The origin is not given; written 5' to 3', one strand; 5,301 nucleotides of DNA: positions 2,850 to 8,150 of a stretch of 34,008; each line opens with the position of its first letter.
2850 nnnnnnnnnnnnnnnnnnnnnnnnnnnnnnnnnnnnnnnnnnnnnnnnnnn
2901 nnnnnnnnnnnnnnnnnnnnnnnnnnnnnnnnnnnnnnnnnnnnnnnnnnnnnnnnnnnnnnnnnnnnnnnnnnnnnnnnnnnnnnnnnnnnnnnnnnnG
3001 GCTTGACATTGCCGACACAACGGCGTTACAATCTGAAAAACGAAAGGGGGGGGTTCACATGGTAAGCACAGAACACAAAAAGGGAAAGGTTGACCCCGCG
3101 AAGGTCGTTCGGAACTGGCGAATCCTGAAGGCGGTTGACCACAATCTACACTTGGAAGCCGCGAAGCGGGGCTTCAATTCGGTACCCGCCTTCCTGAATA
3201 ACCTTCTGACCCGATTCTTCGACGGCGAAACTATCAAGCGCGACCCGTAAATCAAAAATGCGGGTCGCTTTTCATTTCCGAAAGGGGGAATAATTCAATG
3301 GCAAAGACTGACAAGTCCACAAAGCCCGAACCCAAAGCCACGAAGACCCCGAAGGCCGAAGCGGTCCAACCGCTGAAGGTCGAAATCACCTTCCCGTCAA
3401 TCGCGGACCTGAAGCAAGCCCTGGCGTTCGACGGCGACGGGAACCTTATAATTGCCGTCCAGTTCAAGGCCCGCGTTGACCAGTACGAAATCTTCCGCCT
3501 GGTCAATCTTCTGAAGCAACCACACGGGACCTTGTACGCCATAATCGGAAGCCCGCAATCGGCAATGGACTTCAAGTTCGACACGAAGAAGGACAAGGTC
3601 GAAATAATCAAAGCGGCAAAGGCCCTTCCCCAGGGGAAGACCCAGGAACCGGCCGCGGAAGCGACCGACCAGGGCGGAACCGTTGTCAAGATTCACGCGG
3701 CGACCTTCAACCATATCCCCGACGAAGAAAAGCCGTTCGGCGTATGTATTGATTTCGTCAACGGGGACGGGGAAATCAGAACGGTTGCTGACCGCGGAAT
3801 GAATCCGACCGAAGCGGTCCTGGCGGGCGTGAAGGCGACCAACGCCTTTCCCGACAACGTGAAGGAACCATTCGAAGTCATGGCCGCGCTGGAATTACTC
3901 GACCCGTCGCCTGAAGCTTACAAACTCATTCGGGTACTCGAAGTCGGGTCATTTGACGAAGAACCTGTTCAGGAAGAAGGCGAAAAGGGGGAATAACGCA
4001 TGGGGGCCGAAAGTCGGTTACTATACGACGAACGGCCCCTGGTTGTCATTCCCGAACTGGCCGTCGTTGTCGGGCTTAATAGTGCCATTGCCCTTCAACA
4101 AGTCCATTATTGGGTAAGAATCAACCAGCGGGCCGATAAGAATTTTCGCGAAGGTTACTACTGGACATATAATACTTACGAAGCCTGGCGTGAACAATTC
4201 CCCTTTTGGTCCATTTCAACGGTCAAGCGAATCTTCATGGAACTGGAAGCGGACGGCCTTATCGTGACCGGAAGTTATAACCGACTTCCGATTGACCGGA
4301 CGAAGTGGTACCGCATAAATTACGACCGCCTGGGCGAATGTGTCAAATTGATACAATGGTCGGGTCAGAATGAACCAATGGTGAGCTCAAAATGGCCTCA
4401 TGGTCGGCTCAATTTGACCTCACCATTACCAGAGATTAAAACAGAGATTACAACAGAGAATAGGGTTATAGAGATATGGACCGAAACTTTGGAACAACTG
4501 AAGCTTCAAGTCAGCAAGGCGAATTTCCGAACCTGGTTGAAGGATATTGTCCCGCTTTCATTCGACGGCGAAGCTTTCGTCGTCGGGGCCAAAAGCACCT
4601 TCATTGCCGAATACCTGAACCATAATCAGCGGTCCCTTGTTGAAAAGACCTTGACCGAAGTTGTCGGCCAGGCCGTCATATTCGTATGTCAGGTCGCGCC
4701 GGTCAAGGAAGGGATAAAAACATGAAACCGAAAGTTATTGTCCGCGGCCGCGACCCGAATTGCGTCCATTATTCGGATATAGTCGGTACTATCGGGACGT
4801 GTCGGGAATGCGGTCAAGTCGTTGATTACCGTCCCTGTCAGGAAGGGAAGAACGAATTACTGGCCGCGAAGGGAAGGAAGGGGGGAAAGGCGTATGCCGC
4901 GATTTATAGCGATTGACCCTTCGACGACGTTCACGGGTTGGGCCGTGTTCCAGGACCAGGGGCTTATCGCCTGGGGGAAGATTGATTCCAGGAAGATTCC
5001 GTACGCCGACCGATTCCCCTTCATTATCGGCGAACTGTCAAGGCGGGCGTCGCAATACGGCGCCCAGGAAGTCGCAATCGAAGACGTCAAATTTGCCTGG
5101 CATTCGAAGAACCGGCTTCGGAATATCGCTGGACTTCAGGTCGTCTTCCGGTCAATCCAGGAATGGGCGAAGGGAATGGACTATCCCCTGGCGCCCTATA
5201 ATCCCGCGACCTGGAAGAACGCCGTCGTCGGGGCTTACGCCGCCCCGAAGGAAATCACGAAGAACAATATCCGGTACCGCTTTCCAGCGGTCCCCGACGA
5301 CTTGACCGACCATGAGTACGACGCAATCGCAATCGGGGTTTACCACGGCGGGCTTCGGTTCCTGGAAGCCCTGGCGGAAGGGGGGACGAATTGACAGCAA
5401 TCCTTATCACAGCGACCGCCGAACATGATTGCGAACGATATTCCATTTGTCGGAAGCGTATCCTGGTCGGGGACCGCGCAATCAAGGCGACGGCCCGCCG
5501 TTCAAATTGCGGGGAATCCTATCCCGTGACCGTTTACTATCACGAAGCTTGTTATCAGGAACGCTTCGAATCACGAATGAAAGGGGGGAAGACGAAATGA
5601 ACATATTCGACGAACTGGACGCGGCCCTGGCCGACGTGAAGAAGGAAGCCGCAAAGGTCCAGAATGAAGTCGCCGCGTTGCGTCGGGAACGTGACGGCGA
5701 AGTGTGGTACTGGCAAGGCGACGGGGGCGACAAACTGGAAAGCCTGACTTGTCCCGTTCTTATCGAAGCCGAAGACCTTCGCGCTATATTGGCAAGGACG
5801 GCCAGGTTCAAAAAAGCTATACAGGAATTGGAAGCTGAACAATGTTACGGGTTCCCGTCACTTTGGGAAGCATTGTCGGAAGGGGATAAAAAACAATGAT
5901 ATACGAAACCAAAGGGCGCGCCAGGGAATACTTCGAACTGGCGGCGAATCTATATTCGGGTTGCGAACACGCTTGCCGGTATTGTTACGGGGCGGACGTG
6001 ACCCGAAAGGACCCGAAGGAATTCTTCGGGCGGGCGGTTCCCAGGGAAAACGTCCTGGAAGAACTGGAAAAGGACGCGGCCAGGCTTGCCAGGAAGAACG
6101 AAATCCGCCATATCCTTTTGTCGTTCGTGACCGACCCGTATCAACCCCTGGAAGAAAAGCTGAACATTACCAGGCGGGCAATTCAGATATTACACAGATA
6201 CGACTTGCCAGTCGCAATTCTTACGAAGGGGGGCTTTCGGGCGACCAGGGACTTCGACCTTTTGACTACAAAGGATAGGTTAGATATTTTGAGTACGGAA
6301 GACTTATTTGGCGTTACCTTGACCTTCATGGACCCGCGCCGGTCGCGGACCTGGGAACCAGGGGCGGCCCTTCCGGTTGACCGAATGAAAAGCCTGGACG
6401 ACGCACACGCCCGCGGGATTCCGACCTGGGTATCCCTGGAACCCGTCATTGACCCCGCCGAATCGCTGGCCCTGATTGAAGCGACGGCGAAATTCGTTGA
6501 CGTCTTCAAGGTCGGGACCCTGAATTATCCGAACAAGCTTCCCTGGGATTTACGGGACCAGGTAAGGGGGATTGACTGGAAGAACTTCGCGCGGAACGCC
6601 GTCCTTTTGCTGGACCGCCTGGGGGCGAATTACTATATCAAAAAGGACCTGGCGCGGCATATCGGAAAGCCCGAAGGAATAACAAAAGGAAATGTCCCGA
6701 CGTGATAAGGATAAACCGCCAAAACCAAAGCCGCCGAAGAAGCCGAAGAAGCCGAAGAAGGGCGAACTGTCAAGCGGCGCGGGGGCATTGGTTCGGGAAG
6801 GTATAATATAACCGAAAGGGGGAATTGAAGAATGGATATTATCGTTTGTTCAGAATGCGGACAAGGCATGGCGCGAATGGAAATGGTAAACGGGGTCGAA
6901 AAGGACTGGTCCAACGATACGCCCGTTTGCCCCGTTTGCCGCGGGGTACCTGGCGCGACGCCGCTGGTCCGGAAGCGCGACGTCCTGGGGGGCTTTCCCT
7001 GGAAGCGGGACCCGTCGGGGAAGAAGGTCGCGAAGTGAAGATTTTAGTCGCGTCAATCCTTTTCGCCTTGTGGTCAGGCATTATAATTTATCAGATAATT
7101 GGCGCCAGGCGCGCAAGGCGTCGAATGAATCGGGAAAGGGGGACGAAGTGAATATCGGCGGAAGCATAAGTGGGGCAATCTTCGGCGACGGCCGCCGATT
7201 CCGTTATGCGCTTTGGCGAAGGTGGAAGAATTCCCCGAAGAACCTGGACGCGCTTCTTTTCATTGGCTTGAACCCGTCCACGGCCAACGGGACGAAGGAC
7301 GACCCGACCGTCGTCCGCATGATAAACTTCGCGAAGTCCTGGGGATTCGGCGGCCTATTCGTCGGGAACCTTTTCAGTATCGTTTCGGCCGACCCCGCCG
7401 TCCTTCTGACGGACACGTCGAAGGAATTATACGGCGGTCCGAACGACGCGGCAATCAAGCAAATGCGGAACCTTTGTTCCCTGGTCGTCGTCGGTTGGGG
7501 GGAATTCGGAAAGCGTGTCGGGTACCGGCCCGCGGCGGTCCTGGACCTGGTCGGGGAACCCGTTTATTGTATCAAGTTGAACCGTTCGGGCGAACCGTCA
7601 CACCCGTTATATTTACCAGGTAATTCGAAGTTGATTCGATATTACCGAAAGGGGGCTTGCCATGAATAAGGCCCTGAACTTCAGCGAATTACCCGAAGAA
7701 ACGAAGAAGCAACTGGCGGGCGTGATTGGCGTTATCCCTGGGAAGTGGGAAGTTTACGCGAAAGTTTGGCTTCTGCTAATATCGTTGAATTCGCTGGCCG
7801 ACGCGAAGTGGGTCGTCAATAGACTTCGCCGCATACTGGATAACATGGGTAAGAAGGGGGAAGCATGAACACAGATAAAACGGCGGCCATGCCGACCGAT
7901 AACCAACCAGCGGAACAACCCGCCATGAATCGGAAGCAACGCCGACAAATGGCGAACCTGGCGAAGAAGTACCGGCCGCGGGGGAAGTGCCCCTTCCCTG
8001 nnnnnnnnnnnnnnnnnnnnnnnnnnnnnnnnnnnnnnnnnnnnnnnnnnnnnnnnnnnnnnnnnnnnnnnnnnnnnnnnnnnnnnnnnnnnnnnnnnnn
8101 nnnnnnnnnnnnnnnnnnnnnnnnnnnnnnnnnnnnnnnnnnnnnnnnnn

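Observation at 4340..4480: Origin-like iteron array embedded in the linker of the replication initiator gene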

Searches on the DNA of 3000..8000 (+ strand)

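Call 14: search_dna_similar(query=window:3000-8000:+, collection=phages, mode=distant)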
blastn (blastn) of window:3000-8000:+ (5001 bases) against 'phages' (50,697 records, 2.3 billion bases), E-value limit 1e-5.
No match.

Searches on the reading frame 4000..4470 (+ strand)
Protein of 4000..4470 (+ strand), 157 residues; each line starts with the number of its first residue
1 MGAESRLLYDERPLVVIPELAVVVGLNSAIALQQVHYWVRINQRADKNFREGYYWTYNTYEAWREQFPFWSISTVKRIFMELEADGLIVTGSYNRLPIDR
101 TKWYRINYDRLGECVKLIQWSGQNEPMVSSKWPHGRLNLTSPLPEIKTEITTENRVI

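Call 35: search_dna_similar(query=window:4000-4470:+, collection=phages, mode=protein, max_rows=60, rows=spread, max_evalue=0.001)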
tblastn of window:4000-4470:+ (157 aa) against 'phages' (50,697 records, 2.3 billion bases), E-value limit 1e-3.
Records with a match: 156; places in all: 160; records where one place covers at least 80% of the query: 96.
Best place of each record, by identity: <60% 156.
By first word of the organism name: Vibrio 39; Staphylococcus 33; Bacteroides 16; Bacillus 12; Klebsiella 10; Lactobacillus 8; Pseudomonas 5; Flavobacterium 5; Escherichia 4; Listeria 3; and 15 more.
By host as written in the record: - 15; Staphylococcus aureus 14; Vibrio parahaemolyticus 8; Klebsiella pneumoniae 5; Lactobacillus delbrueckii 5; Flavobacterium sp. BAL314 5; Bacteroides fragilis 4; Vibrio alginolyticus 4; and 73 more.
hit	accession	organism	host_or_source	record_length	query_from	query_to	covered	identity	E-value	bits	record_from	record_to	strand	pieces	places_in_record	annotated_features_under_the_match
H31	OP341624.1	Geobacillus phage vB_GthS_NIIg9.7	Geobacillus thermodenitrificans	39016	5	115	71%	58.6%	9e-40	147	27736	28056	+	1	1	DNA replication initiation protein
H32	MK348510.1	Staphylococcus phage vB_SauS_fPfSau02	Staphylococcus aureus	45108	5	136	84%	47.0%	7e-33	127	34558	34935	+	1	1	DnaD domain protein | hypothetical protein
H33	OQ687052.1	Staphylococcus phage L-m44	Staphylococcus aureus m44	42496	5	136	84%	47.0%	7e-33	127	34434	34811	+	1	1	DnaD domain protein | hypothetical protein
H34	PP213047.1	Staphylococcus phage vB_G30_01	Staphylococcus warneri G30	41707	3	135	85%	45.1%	6e-31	122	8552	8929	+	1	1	hypothetical protein (x2)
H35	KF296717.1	Bacillus phage proCM3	Bacillus thuringiensis strain YM-03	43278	4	156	97%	39.2%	2e-28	115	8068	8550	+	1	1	hypothetical protein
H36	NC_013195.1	Staphylococcus phage P954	Staphylococcus aureus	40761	5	136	84%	44.7%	3e-31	123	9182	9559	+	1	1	DnaD-like helicase loader | hypothetical protein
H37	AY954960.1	Staphylococcus phage 96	-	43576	5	136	84%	44.7%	3e-31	123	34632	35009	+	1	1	ORF015 | ORF018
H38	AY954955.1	Staphylococcus phage 42E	-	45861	5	136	84%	44.7%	3e-31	123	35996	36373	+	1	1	ORF016 | ORF019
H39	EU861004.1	Staphylococcus phage vB_SauS-phiIPLA88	Staphylococcus aureus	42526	5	136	84%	44.7%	3e-31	123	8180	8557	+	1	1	gp17 | gp16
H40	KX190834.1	Bacillus phage BMBtpLA3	Bacillus thuringiensis BGSC 4AE1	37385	4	156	97%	38.2%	2e-28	114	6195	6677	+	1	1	replication initiation protein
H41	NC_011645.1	Bacillus phage TP21-L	-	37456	4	156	97%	38.2%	2e-28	114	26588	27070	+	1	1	DnaD-like helicase loader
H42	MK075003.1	Staphylococcus phage phiSP44-1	canine skin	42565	5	135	83%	43.9%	2e-27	112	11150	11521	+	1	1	replication initiation protein | hypothetical protein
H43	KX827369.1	Staphylococcus phage SpT152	Staphylococcus pseudintermedius strain ...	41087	5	135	83%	42.7%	3e-27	111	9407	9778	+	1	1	replication initiation protein | hypothetical protein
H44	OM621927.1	Staphylococcus phage PHB38a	Staphylococcus sp.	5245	5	135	83%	42.0%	1e-27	112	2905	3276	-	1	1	replication initiation protein | hypothetical protein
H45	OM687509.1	Staphylococcus phage PHB38a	Staphylococcus aureus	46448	5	135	83%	42.0%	2e-27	112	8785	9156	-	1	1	replication initiation protein | hypothetical protein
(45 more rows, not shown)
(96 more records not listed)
